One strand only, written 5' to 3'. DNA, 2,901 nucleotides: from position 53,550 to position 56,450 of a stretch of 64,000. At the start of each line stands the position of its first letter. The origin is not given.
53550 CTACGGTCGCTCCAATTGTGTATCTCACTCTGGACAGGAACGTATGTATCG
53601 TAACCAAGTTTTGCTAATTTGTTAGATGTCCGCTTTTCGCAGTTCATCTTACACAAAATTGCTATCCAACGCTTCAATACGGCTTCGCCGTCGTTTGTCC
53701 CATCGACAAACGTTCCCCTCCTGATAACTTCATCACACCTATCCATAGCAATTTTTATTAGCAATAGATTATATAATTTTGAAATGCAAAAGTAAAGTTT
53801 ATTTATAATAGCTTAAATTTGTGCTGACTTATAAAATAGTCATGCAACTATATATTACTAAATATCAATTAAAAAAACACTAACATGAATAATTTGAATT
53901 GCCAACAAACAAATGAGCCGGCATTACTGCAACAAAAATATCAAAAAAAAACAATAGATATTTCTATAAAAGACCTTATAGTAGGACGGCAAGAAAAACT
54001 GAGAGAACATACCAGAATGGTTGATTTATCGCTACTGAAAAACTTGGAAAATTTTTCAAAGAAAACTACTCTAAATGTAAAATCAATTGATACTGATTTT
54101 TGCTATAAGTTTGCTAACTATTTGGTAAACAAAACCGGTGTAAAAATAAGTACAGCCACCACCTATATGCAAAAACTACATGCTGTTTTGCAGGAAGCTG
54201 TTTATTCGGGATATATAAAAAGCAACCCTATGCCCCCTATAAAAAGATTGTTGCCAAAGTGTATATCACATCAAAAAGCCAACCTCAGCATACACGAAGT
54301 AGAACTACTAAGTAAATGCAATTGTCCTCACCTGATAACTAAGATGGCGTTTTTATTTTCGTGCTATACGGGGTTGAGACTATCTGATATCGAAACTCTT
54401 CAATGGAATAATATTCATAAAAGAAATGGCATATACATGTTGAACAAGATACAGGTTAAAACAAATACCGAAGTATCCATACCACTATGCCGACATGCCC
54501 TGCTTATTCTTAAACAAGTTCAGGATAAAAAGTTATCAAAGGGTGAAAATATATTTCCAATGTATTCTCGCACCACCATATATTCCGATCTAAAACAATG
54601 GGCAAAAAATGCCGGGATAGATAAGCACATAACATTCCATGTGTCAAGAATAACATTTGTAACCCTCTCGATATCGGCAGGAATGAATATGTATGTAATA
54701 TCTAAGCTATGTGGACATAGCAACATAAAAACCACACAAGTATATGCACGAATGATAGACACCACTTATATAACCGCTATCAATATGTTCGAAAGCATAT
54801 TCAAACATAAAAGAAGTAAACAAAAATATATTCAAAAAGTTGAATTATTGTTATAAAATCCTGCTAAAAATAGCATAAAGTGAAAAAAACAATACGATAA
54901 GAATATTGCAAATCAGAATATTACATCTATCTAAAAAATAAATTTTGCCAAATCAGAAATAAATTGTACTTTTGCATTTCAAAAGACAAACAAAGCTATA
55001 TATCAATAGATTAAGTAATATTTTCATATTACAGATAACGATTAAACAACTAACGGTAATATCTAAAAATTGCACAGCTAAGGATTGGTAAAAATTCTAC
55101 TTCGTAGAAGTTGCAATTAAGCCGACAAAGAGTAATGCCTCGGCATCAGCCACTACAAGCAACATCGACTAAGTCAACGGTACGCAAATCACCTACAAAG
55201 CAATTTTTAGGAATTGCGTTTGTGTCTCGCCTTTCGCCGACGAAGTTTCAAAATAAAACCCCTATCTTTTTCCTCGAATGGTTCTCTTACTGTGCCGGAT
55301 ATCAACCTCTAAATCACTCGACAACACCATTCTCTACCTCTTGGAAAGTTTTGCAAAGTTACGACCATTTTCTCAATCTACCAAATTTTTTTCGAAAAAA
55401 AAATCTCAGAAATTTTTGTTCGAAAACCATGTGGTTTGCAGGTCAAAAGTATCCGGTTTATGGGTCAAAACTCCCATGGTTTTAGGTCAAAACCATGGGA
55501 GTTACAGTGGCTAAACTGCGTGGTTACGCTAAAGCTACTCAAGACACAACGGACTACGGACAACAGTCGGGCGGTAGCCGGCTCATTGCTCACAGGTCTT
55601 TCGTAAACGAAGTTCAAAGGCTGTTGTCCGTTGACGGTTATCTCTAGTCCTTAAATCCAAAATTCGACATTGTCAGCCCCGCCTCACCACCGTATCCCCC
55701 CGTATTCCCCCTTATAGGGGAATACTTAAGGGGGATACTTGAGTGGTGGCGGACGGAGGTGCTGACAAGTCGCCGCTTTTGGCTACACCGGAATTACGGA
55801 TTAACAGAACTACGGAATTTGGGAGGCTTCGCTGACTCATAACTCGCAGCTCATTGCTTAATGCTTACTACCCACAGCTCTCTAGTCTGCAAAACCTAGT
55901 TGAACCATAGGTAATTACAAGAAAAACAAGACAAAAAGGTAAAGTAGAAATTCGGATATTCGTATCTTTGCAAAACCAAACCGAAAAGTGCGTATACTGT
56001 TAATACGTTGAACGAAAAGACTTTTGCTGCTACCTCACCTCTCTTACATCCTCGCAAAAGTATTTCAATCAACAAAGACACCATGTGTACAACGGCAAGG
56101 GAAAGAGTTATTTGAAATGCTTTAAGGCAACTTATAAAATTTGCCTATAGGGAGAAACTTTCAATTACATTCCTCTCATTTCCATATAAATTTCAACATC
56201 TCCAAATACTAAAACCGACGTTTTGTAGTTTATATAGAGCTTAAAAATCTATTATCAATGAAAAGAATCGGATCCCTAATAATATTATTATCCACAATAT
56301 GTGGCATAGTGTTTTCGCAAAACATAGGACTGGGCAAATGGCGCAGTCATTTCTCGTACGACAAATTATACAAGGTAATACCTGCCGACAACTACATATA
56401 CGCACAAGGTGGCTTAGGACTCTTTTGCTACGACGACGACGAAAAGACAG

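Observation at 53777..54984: Recombinase gene bracketed by an 18-bp perfect inverted repeat whose arms carry outward-facing promoter boxes: candidate Hin-like invertible switch for the island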

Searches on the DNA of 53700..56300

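Call 35: search_rna_families(source=window, start=53700, end=56300, threshold=evalue, max_evalue=1)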
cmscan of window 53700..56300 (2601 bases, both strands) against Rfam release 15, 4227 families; matches with E-value up to 1: 1.
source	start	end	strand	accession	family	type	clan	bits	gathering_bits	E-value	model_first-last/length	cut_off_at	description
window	55664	55767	-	RF00992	mir-593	Gene; miRNA;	-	22.5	100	0.11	1-100/100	no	mir-593 microRNA precursor family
